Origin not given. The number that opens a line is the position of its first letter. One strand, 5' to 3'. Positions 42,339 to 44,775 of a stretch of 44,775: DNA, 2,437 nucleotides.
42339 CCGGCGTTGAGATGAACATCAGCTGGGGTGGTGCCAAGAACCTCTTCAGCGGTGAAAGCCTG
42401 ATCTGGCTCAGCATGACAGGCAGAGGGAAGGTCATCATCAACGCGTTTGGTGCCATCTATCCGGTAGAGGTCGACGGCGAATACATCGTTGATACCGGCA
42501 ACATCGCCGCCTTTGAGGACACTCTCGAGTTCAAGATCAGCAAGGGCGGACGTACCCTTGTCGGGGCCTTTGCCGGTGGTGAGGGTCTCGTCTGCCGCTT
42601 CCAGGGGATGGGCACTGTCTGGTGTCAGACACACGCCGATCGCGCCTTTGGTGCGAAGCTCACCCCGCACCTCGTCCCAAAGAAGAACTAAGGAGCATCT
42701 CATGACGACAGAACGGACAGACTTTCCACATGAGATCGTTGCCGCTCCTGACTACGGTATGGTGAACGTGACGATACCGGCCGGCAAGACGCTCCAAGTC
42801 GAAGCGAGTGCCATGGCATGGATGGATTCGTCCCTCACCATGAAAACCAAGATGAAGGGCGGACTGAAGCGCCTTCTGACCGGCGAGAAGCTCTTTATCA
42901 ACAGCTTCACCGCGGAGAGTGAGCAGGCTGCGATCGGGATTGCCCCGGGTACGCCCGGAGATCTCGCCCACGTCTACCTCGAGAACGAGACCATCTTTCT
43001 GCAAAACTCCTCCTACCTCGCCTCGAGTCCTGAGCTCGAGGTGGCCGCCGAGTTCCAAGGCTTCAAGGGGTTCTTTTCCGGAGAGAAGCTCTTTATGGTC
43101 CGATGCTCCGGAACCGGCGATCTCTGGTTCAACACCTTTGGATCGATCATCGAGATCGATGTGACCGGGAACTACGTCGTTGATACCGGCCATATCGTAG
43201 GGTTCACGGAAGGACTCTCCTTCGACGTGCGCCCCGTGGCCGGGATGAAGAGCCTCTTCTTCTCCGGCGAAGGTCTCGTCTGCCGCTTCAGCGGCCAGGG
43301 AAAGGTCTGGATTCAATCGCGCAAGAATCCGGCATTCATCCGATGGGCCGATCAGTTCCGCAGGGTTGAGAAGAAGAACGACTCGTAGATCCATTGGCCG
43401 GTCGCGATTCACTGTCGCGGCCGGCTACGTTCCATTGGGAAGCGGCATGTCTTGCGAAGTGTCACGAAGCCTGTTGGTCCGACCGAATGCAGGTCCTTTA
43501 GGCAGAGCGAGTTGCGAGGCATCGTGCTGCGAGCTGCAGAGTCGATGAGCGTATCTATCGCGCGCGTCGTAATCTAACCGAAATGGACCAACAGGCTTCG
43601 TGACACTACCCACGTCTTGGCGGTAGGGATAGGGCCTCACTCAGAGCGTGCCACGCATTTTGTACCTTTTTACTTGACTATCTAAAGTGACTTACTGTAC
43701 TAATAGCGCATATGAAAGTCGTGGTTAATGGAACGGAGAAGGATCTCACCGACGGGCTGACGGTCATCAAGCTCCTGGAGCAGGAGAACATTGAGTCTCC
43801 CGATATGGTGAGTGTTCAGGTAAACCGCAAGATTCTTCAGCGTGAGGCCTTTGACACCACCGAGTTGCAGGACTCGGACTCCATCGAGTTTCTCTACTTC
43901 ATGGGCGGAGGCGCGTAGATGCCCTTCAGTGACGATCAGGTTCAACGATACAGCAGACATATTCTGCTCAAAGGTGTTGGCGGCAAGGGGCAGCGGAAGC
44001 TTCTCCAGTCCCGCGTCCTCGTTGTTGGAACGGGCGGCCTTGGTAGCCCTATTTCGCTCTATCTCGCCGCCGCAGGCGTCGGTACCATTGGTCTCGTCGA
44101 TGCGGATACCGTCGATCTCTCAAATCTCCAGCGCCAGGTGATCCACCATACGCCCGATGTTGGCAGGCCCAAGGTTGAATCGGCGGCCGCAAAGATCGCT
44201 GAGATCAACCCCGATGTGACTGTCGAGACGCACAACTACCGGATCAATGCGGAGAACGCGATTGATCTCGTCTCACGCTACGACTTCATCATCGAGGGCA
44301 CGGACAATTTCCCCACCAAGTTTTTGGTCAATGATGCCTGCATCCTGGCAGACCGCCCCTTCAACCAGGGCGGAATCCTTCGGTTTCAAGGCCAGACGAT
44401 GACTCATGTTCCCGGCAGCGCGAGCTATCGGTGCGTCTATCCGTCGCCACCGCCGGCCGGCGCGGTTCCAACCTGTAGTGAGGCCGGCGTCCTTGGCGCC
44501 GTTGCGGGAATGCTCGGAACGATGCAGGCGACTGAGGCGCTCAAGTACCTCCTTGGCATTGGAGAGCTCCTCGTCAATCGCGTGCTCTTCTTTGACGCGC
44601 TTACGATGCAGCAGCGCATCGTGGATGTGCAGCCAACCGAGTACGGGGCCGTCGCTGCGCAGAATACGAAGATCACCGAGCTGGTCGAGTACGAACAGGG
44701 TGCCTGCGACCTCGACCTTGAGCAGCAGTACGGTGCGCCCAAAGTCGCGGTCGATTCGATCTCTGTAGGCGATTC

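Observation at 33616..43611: Two inverted copies of a 155-nt MITE-like element bracket a ~9.7-kb gene block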

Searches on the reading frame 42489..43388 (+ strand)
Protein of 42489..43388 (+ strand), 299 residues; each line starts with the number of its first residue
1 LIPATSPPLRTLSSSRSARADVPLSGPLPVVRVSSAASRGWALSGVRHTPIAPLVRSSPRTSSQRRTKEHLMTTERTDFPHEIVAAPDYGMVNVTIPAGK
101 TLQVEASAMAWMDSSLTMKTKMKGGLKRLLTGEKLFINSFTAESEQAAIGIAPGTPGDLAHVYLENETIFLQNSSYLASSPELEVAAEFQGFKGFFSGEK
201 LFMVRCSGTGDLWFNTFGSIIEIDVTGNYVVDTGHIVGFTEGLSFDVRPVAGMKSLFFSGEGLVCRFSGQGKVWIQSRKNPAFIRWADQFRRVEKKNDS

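Call 20: search_protein_families(library=pfam, proteins=[window:42489-43388:+], max_evalue=0.001)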
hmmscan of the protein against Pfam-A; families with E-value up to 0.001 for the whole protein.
window:42489-43388:+ (299 aa): 1 family
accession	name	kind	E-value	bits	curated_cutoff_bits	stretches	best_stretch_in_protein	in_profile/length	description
PF01987.23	AIM24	-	3.8e-61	206.8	25.7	1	82-278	2-205/205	Mitochondrial biogenesis AIM24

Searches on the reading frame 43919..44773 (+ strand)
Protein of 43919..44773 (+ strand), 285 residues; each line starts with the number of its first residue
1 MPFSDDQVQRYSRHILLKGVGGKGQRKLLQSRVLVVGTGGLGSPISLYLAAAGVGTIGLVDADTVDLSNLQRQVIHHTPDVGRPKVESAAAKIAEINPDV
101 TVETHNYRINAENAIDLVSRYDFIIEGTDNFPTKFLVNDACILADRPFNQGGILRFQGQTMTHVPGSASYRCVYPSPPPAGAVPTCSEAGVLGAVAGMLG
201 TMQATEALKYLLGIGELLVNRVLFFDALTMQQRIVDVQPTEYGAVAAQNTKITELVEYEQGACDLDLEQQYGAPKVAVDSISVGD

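Call 20: search_protein_families(library=pfam, proteins=[window:43919-44773:+], max_evalue=0.001)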
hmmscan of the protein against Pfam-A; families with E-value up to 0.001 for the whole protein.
window:43919-44773:+ (285 aa): 1 family
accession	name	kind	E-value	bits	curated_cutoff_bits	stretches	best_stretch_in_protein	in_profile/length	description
PF00899.27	ThiF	-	4.3e-78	262.2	28.1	1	11-238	1-230/238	ThiF family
